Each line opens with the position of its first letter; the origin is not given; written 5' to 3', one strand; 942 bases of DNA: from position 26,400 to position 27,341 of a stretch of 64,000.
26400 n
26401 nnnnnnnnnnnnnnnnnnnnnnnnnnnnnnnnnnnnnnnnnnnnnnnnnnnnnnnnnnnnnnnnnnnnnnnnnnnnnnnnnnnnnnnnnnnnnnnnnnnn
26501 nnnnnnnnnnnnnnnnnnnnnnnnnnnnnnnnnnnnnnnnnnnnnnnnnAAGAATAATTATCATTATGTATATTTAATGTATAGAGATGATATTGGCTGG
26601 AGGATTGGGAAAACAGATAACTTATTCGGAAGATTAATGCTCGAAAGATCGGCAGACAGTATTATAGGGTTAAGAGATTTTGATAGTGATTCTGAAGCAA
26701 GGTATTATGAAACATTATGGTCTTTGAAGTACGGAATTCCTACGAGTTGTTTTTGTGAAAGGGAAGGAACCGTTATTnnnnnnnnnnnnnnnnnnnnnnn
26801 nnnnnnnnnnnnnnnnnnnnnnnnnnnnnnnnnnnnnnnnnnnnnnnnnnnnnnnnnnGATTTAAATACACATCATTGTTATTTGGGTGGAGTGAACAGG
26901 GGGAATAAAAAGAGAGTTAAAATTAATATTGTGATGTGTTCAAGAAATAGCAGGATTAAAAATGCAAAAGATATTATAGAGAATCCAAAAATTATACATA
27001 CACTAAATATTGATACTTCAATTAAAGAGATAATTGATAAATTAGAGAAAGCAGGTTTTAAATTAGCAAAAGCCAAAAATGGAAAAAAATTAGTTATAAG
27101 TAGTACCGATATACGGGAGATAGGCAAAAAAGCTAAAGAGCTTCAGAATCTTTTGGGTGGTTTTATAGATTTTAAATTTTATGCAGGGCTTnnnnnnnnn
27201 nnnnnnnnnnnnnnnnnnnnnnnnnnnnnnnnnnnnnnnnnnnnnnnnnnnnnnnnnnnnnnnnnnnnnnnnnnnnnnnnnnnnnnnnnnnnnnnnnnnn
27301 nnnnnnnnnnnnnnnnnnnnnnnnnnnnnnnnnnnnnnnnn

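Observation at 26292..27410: Intein in helicase motif III whose central domain looks GIY-YIG-like rather than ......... or HNH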

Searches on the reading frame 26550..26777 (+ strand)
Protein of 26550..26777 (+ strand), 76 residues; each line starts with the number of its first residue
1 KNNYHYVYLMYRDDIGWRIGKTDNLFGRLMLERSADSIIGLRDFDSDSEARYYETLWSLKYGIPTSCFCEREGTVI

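Call 72: search_protein_families(library=ncbifam, proteins=[window:26550-26777:+], max_evalue=10)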
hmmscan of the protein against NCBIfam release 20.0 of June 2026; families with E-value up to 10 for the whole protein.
seq(76 aa): 0 families

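Call 73: search_protein_families(library=phrogs, proteins=[window:26550-26777:+], max_evalue=10)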
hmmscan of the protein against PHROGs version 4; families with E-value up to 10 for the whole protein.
seq(76 aa): 2 families
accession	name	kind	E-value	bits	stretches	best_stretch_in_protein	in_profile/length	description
phrog_20567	-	unknown function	0.021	16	1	35-60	15-38/44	-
phrog_1111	-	DNA, RNA and nucleotide metabolism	0.073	13.9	1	2-33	33-64/139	endonuclease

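Call 77: search_solved_structures(query=A4, max_evalue=10, show_alignments=4)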
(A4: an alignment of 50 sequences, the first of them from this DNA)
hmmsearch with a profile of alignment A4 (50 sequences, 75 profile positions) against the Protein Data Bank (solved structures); distinct sequences matched with E-value up to 10: 4.
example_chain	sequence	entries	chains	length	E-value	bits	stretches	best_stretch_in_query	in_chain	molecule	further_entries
1zg2_A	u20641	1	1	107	0.11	15.6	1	4-32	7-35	Hypothetical UPF0213 protein BH0048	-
3b7j_A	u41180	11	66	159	0.51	13.4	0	4-23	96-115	(3R)-hydroxymyristoyl-acyl carrier protein dehydratase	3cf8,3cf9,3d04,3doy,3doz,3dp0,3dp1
2gll_A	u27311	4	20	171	0.62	13.1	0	4-23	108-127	(3R)-hydroxymyristoyl-acyl carrier protein dehydratase | 3-hydroxyacyl-[acyl-carrier-protein] dehydratase FabZ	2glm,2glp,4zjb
5tuc_A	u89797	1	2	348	1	12.5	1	4-59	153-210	Sus TBC1D15 GAP Domain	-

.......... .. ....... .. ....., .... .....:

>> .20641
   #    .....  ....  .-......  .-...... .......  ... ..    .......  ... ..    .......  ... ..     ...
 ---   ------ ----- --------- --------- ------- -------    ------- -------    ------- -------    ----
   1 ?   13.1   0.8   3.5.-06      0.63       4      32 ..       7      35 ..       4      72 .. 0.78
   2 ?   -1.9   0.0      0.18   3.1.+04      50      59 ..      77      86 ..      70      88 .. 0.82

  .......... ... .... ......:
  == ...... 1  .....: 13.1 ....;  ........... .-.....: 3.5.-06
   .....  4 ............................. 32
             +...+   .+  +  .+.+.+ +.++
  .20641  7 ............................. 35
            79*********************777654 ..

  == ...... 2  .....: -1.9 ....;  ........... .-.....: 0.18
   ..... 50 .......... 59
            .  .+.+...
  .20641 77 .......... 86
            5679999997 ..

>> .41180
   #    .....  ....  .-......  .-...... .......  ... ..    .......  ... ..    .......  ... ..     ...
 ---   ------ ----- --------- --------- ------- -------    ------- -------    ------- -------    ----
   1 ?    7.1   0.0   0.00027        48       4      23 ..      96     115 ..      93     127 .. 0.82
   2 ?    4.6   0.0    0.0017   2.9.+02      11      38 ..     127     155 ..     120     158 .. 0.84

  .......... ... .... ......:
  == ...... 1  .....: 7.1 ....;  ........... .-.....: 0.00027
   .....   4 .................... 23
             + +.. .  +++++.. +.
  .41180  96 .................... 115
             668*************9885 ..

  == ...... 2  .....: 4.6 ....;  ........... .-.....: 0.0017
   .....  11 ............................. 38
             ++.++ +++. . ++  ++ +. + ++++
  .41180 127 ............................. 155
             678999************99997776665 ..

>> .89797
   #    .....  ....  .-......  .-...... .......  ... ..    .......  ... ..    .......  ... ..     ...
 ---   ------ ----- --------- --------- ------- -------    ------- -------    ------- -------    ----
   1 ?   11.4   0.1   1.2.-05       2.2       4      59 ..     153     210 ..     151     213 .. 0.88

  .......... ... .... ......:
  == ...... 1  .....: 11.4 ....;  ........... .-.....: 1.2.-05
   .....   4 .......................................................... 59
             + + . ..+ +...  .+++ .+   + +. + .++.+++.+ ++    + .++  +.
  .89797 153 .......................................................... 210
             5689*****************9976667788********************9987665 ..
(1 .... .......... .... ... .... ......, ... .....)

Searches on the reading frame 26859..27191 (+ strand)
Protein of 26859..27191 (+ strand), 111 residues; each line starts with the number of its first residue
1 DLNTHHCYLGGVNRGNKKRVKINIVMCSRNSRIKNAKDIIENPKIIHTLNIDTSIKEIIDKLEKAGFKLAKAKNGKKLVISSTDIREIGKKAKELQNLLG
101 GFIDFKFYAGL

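Call 80: search_solved_structures(query=A5, max_evalue=10, show_alignments=2)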
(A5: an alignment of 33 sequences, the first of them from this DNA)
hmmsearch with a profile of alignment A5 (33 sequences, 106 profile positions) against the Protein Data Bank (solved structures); distinct sequences matched with E-value up to 10: 7.
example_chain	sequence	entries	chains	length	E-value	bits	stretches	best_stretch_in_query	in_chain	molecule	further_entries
7ooc_A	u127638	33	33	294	0.45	13.7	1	65-100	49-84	30S ribosomal protein S2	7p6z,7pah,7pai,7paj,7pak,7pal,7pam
2cdm_A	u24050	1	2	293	1.2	12.4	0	49-94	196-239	TRWC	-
1omh_A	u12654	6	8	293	1.2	12.3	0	49-94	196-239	trwC protein | TrwC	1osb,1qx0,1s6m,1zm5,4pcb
9nze_A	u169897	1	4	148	1.3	12.2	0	48-97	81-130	De novo designed protein, EPIC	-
9nzg_A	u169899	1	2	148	1.5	12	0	48-97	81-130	De novo designed protein, EPIC Q51N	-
2fic_A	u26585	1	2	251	2.5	11.3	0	33-83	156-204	Myc box-dependent-interacting protein 1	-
5j2l_B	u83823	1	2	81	3.7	10.7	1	61-97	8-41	protein design 2L4HC2_11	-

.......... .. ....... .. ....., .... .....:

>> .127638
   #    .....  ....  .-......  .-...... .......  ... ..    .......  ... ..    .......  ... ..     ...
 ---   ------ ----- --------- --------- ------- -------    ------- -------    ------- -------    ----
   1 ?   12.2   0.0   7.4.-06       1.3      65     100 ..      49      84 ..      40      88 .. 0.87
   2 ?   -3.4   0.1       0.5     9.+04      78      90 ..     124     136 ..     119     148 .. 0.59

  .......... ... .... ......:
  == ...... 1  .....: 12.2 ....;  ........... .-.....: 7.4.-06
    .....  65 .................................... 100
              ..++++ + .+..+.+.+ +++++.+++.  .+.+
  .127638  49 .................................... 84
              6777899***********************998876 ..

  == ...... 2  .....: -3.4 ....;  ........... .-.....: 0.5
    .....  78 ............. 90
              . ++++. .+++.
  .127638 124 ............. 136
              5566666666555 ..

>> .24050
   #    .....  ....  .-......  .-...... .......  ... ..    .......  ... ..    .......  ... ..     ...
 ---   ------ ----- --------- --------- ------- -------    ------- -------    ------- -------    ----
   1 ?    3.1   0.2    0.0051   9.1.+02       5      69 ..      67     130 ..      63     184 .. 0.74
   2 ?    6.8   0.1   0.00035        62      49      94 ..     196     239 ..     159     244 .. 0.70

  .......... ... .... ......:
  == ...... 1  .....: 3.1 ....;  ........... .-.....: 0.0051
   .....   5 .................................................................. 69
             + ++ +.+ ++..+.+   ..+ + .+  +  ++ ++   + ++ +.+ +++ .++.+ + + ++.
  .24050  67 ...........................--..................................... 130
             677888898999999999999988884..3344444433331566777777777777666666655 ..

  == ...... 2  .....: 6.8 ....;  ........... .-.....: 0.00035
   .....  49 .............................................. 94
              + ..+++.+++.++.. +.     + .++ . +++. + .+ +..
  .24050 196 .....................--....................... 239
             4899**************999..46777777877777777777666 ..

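Call 81: search_protein_families(library=pfam, alignment_id=A5, max_evalue=1)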
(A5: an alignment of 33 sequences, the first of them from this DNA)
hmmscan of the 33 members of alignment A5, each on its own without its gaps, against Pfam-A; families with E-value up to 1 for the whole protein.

A. member 1, seq(111 aa): 5 families
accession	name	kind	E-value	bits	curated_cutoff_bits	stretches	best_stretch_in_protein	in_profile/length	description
PF16891.10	STPPase_N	-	0.023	15.6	26.8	1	55-94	1-36/48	Serine-threonine protein phosphatase N-terminal domain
PF04760.21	IF2_N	-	0.048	13.9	25.3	1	51-71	13-33/53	Translation initiation factor IF-2, N-terminal region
PF03201.21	HMD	-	0.11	13.2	23.1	1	35-99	28-92/97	H2-forming N5,N10-methylene-tetrahydromethanopterin dehydrogenase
PF05871.18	ESCRT-II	-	0.18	12.5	27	1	26-90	39-102/138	ESCRT-II complex subunit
PF23881.1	DUF7234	-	0.21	12.1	24.4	1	51-87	22-59/80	Family of unknown function (DUF7234)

B. families by the number of members that match (of 33 scanned): 33 families (the first 25 are shown)
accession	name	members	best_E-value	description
PF15658.11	Latrotoxin_C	2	0.0049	Latrotoxin C-terminal domain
PF05871.18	ESCRT-II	2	0.12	ESCRT-II complex subunit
PF16350.10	FAO_M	1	0.0034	FAD dependent oxidoreductase central domain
PF21778.2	DUF6873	1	0.0036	Family of unknown function (DUF6873)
PF01348.27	Intron_maturas2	1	0.0093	Type II intron maturase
PF16891.10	STPPase_N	1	0.023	Serine-threonine protein phosphatase N-terminal domain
PF13670.12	PepSY_2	1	0.024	Peptidase propeptide and YPEB domain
PF17165.9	DUF5121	1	0.03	Domain of unknown function (DUF5121)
PF21267.3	UBAP-1_UBA2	1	0.03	Ubiquitin-associated protein 1, UBA2 domain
PF15944.10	DUF4752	1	0.031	Domain of unknown function (DUF4752)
PF16583.11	ZirS_C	1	0.035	Zinc-regulated secreted antivirulence protein C-terminal domain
PF05648.19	PEX11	1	0.042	Peroxisomal biogenesis factor 11 (PEX11)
PF00627.37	UBA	1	0.045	UBA/TS-N domain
PF04760.21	IF2_N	1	0.048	Translation initiation factor IF-2, N-terminal region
PF21384.2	Cas3_I-F_Cas2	1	0.048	CRISPR-associated nuclease/helicase Cas3, I-F/YPEST, Cas2 domain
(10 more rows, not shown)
